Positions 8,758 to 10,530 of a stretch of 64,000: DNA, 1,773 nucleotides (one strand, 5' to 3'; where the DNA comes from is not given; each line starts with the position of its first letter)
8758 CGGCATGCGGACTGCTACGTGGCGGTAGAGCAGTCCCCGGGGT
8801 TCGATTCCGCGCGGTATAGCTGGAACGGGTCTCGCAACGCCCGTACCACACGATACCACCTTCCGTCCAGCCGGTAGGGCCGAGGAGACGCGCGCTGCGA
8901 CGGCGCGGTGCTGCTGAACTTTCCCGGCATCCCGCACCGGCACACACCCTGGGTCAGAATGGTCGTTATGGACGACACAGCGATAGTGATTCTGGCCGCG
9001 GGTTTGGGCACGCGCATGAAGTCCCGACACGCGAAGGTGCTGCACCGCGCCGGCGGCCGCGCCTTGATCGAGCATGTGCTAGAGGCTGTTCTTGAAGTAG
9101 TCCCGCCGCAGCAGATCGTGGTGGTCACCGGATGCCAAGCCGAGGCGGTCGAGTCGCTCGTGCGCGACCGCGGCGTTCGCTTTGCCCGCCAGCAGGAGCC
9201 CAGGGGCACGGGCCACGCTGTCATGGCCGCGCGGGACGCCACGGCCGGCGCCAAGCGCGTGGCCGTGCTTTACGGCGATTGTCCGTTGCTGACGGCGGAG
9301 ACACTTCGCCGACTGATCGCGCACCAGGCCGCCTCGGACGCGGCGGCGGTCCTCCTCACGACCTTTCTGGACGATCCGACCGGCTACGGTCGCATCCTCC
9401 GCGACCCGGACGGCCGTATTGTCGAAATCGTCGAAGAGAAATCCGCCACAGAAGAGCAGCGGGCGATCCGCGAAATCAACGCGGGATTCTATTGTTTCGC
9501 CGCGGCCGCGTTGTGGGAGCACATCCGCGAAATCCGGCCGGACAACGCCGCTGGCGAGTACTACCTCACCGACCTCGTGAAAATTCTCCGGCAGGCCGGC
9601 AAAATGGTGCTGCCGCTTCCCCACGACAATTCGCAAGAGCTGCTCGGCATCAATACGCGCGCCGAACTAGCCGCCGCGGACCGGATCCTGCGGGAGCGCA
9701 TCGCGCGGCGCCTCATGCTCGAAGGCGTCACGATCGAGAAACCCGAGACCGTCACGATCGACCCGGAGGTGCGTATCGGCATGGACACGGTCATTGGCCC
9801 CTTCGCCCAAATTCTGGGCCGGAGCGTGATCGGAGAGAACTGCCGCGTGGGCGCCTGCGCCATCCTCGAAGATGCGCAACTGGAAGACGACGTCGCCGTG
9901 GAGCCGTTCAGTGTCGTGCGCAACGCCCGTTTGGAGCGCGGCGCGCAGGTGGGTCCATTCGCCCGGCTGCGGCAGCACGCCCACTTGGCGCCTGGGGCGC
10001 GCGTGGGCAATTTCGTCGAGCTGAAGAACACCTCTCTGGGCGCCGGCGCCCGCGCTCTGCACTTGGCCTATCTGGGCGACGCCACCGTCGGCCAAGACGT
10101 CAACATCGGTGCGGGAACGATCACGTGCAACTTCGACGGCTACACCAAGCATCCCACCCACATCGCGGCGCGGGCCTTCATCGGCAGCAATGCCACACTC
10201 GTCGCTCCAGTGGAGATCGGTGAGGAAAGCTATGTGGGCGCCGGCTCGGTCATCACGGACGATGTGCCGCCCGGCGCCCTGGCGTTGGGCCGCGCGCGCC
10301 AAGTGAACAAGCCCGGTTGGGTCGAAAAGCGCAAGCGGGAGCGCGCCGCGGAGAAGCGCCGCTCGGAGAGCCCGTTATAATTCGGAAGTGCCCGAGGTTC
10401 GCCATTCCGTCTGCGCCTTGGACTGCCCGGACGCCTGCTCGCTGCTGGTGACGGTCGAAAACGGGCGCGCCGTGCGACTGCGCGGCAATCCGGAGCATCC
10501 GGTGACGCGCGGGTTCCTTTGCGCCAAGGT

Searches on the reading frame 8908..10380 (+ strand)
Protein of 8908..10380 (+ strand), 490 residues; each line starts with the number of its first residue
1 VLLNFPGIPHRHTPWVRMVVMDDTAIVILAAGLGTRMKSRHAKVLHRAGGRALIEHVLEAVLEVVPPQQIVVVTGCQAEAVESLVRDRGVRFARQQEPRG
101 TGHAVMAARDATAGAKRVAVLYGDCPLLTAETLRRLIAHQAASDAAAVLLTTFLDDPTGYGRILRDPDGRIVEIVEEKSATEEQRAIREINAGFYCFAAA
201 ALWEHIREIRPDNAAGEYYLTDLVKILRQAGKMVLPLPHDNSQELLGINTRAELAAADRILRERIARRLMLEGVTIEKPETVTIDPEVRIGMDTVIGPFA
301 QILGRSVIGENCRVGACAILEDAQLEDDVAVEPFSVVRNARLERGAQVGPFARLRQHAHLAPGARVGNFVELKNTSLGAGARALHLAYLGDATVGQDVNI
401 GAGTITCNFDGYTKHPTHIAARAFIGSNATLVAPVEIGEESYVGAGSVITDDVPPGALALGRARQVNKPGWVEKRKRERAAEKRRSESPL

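Call 73: search_protein_families(library=pfam, proteins=[window:8908-10380:+], max_evalue=0.001)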
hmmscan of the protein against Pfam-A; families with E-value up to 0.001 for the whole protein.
window:8908-10380:+ (490 aa): 9 families
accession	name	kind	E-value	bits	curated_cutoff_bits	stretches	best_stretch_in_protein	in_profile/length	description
PF00132.30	Hexapep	-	1.3e-29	101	27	2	288-320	2-34/36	Bacterial transferase hexapeptide (six repeats)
PF12804.13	NTP_transf_3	-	7.8e-24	85.1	27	1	27-152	2-123/160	MobA-like NTP transferase domain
PF00483.29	NTP_transferase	-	2.7e-15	57.1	21.2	1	27-233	3-215/245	Nucleotidyl transferase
PF25084.1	LbH_EIF2B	-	8.6e-14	51.9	54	1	277-371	11-104/105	EIF2B subunit epsilon LbH domain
PF14602.12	Hexapep_2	-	1.2e-09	38.2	27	1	421-450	6-33/34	Hexapeptide repeat of succinyl-transferase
PF01128.25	IspD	-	4.9e-09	36.7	27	1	25-152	2-129/221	2-C-methyl-D-erythritol 4-phosphate cytidylyltransferase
PF02348.25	CTP_transf_3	-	5.3e-07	30.1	22.6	1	42-145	15-119/217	Cytidylyltransferase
PF25087.1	GMPPB_C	-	0.00021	21.4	39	0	282-337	5-60/110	GMPPB C-terminal domain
PF01983.22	CofC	-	0.00058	19.6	22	1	35-144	11-117/217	Guanylyl transferase CofC like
